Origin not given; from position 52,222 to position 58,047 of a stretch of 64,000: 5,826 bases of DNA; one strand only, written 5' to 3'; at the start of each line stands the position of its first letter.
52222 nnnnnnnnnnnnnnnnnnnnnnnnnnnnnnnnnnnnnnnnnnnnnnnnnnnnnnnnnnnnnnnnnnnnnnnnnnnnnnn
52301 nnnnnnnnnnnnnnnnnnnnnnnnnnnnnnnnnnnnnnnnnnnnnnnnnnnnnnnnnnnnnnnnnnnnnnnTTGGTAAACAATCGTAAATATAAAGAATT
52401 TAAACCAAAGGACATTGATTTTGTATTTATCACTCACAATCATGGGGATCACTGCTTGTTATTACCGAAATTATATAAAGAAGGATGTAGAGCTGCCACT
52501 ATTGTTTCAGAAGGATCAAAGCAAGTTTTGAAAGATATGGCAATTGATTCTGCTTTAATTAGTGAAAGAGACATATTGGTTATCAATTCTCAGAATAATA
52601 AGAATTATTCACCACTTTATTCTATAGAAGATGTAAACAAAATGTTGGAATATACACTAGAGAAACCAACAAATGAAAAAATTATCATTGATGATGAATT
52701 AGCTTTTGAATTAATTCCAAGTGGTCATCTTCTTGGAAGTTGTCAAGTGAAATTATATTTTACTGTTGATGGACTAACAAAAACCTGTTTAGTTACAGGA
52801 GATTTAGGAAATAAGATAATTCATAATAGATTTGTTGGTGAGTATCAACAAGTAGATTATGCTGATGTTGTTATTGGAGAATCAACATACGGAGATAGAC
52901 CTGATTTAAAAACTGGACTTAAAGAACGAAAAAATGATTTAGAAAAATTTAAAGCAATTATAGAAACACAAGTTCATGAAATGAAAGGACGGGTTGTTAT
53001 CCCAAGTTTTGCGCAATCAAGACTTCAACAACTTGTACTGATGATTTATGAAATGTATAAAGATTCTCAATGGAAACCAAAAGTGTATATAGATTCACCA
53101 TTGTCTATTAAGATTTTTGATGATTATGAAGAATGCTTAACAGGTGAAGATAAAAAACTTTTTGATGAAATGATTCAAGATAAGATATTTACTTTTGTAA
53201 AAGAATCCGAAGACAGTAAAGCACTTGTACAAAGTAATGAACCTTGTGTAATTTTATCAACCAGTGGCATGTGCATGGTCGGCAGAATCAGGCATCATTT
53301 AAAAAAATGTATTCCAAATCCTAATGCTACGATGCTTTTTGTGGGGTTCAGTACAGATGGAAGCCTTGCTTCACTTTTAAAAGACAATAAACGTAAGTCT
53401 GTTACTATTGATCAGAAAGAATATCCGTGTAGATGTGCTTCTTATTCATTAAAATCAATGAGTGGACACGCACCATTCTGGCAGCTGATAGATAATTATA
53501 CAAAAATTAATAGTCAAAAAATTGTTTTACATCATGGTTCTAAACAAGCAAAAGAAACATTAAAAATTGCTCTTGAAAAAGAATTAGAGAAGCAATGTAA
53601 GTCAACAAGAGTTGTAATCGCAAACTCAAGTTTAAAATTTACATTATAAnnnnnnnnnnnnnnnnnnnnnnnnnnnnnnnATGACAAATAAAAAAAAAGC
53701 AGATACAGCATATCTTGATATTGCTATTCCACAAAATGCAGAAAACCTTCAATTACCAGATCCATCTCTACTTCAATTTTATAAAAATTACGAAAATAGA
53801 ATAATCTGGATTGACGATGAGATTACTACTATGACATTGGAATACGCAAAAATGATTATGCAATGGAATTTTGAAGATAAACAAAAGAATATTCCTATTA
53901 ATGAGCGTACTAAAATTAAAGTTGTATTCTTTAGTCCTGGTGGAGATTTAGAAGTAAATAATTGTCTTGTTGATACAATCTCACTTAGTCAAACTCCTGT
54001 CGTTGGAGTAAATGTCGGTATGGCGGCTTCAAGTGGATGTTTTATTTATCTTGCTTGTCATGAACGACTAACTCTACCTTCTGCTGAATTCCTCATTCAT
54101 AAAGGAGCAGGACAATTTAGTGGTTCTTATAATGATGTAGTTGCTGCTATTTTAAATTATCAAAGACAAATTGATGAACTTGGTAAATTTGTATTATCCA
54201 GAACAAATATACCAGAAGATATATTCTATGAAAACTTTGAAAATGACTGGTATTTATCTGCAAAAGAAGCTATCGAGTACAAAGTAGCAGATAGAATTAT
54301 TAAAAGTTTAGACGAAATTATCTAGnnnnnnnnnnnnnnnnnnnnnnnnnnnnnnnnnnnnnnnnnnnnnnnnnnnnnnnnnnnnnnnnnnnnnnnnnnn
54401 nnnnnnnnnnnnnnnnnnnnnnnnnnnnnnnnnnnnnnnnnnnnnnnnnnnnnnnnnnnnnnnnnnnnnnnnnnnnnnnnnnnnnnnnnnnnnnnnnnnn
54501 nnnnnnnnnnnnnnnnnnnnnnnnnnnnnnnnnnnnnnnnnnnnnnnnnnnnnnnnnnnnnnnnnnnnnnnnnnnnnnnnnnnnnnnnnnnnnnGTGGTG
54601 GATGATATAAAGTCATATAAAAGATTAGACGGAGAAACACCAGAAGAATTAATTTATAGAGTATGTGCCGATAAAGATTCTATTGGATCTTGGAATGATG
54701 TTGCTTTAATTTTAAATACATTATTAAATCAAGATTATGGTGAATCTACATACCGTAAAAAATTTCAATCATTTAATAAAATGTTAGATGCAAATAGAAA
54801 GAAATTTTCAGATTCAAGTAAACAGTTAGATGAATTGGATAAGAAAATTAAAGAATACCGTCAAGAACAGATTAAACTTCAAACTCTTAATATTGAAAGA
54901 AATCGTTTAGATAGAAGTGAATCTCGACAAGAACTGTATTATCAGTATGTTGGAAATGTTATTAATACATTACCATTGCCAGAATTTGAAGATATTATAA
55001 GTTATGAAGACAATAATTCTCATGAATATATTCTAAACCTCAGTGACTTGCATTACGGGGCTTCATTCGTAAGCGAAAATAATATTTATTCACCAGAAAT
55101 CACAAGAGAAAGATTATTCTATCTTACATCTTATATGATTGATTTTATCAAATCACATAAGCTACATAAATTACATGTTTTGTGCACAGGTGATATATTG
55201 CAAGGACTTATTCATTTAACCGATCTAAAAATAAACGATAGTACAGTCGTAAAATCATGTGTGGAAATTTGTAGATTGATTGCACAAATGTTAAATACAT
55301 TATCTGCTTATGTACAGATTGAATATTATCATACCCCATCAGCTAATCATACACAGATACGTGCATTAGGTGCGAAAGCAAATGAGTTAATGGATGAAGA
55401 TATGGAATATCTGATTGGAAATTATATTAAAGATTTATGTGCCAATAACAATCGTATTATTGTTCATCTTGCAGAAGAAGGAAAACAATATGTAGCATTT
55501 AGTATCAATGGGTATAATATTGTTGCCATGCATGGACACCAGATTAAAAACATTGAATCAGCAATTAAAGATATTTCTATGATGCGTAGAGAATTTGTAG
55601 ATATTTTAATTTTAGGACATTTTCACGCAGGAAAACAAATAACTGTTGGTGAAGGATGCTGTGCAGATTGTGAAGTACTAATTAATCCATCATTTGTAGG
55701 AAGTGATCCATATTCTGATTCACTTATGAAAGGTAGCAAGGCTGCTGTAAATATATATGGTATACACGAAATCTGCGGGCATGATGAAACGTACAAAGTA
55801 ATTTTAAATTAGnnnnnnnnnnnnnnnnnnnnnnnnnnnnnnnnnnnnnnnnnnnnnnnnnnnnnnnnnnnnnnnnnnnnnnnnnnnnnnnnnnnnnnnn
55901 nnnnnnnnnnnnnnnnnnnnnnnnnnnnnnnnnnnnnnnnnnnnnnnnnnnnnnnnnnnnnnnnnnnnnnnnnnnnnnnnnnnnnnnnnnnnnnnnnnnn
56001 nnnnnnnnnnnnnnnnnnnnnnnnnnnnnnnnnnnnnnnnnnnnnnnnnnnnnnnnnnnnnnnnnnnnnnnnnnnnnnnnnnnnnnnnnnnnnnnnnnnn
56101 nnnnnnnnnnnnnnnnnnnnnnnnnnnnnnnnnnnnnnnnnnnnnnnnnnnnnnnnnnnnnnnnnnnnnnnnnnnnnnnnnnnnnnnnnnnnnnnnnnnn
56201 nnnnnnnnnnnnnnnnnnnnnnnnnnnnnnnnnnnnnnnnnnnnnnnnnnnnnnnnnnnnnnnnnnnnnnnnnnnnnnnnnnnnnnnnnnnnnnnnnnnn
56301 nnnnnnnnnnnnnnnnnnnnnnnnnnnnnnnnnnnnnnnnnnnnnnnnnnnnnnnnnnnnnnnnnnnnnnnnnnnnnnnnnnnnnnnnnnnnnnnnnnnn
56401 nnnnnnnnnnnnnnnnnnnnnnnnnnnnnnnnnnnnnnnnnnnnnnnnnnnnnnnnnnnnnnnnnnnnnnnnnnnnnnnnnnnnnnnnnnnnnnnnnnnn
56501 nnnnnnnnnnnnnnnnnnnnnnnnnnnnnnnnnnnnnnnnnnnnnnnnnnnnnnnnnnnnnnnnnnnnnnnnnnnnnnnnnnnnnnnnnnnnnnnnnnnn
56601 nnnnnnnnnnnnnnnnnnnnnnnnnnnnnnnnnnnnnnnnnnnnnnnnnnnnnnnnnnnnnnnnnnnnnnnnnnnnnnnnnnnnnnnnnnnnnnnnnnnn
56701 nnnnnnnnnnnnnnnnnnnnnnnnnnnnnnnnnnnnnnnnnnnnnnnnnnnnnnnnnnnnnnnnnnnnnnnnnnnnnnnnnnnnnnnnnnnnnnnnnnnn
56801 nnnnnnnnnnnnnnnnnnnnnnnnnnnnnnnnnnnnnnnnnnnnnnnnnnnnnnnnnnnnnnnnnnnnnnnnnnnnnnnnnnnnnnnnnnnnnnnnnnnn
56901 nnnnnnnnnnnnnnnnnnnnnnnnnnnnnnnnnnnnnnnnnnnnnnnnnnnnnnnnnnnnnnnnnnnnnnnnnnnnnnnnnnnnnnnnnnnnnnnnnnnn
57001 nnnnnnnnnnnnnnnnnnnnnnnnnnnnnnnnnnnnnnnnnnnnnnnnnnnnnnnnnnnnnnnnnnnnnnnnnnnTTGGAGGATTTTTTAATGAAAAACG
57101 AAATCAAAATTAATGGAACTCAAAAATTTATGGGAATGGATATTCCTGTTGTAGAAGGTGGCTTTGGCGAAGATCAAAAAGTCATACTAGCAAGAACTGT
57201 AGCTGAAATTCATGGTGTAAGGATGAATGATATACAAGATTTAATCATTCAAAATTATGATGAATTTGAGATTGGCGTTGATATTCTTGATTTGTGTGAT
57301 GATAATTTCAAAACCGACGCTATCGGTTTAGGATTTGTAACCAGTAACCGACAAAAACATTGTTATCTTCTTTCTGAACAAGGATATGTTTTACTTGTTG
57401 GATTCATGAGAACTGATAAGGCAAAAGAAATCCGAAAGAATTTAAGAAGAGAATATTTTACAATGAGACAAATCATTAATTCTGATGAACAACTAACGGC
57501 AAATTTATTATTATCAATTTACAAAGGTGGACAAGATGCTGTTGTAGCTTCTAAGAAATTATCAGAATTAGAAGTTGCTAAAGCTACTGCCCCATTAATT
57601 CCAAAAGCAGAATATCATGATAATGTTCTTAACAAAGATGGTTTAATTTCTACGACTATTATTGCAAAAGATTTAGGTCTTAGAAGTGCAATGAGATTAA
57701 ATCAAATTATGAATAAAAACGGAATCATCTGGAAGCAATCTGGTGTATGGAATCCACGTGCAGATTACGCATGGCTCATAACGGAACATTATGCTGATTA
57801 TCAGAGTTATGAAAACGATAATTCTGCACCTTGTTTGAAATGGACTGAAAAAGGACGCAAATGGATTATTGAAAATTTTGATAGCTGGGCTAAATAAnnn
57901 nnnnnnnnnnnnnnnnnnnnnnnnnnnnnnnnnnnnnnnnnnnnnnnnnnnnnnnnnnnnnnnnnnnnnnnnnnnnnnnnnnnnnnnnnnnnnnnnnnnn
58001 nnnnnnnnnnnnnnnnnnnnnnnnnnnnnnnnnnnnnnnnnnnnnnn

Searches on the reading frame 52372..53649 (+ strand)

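Call 13: search_protein_families(library=phrogs, proteins=[window:52372-53649:+], max_evalue=0.001)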
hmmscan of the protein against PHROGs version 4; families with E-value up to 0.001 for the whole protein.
window:52372-53649:+ (425 aa): 2 families
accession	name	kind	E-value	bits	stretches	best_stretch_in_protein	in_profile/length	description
phrog_36352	-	unknown function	3.5e-78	264.3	1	13-407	66-477/562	-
phrog_392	-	other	5.3e-06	27.1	1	8-49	44-88/348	metal-dependent hydrolase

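Call 82: search_protein_families(library=pfam, proteins=[window:52372-53649:+], max_evalue=0.001)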
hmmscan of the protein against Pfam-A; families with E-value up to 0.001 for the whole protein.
window:52372-53649:+ (425 aa): 4 families
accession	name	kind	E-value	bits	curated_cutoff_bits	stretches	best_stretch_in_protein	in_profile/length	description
PF10996.14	Beta-Casp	-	5.2e-26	92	27.7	1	219-334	2-118/120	Beta-Casp domain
PF00753.33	Lactamase_B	-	1e-05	26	22.7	1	7-37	36-66/196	Metallo-beta-lactamase superfamily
PF07521.17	RMMBL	-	1.7e-05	25.2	21.6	1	351-408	2-59/63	Zn-dependent metallo-hydrolase RNA specificity domain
PF12706.13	Lactamase_B_2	-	4.3e-05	23.6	27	1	11-65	27-82/200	Beta-lactamase superfamily domain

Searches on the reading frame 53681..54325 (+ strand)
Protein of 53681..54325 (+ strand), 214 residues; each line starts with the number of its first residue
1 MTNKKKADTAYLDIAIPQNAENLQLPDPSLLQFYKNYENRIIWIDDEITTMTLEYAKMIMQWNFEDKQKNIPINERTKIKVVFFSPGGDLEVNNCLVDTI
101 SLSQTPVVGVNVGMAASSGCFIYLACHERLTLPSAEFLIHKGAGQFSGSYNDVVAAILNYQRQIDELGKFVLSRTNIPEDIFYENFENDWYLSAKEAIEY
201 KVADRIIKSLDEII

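Call 82: search_protein_families(library=pfam, proteins=[window:53681-54325:+], max_evalue=0.001)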
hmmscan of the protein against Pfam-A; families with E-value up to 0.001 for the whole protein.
window:53681-54325:+ (214 aa): 1 family
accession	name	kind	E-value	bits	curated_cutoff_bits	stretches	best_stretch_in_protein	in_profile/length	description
PF00574.28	CLP_protease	-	2.5e-22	80.1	20.2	1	37-208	14-180/182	Clp protease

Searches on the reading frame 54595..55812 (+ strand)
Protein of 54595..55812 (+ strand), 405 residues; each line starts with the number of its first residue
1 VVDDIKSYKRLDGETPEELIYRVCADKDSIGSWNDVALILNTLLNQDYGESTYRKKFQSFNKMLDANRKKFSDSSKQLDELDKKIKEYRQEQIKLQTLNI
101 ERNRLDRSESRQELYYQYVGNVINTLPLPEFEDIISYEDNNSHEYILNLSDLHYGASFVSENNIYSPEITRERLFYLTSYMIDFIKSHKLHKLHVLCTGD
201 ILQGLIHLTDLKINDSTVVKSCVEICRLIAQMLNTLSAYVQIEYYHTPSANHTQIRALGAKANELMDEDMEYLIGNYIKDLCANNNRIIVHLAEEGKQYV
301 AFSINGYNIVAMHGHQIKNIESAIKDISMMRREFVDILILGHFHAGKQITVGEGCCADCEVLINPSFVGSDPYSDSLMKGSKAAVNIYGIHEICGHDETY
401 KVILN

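Call 13: search_protein_families(library=phrogs, proteins=[window:54595-55812:+], max_evalue=0.001)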
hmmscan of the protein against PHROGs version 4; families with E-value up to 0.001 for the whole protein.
window:54595-55812:+ (405 aa): 2 families
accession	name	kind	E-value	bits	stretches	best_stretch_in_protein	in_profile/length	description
phrog_284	-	DNA, RNA and nucleotide metabolism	4.4e-52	178.3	1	33-404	22-394/398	exonuclease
phrog_704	-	DNA, RNA and nucleotide metabolism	0.00093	19.4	0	106-347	99-334/390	DNA repair exonuclease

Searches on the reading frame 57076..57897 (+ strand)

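Call 82: search_protein_families(library=pfam, proteins=[window:57076-57897:+], max_evalue=0.001)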
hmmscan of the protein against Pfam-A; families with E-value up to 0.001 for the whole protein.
window:57076-57897:+ (273 aa): 3 families
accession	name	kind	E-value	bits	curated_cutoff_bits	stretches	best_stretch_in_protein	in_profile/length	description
PF03374.19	ANT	-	2.9e-17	63.4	25.3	1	174-269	7-106/108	Phage antirepressor protein KilAC domain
PF10543.14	ORF6N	-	3.3e-08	34.1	27.8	1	33-108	8-84/86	ORF6N domain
PF09669.15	Phage_pRha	-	0.00032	21.6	29.9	1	40-132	4-91/91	Phage regulatory protein Rha (Phage_pRha)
